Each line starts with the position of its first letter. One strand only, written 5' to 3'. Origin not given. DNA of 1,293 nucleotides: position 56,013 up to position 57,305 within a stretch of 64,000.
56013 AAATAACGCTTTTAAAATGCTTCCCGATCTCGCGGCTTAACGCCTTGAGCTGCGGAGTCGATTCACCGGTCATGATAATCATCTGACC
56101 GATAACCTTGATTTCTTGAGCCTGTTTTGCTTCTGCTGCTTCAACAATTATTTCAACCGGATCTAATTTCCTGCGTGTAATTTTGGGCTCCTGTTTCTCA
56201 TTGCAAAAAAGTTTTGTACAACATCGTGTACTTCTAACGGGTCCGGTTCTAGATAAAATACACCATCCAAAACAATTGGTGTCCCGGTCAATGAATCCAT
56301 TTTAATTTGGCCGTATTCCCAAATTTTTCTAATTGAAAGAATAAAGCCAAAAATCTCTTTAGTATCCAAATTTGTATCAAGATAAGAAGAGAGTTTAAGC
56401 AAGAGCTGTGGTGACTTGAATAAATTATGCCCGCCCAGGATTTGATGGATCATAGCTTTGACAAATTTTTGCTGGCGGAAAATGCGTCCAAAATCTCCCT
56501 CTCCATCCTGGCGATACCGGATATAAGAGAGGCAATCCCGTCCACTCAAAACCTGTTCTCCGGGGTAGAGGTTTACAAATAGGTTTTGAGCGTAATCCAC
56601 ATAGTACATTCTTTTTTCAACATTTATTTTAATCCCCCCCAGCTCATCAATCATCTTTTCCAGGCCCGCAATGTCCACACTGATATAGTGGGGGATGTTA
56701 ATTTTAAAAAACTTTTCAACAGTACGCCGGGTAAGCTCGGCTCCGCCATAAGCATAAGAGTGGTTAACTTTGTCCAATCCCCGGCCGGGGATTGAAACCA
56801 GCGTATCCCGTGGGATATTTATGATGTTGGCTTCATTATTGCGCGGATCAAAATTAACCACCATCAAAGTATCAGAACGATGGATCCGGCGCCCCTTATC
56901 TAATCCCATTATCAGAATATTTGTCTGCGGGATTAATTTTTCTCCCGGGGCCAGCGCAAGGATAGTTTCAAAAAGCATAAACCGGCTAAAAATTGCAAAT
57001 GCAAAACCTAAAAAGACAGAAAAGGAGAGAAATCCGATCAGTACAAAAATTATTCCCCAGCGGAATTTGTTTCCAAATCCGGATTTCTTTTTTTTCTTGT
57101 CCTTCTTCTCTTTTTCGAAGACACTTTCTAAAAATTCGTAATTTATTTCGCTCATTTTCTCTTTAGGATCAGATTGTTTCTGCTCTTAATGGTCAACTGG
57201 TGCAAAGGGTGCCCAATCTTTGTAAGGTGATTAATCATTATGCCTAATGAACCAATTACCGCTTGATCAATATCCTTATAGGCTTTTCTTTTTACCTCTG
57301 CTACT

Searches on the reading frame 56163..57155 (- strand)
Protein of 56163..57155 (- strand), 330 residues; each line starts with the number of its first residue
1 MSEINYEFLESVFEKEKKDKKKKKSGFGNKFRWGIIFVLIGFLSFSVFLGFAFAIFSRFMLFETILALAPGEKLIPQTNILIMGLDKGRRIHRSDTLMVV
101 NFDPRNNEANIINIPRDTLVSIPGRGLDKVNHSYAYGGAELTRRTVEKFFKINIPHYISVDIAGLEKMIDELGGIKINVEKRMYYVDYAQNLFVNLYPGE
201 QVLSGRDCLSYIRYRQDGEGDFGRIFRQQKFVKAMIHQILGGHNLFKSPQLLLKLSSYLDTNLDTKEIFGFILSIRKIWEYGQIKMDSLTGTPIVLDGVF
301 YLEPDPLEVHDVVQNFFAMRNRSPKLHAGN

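Call 39: search_protein_families(library=pfam, proteins=[window:56163-57155:-], max_evalue=0.0001)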
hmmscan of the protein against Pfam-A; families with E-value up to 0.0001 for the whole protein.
window:56163-57155:- (330 aa): 1 family
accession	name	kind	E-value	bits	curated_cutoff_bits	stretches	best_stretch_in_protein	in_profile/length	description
PF03816.19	LytR_cpsA_psr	-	2.2e-44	151.7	24.6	1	93-239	1-148/150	LytR_cpsA_psr family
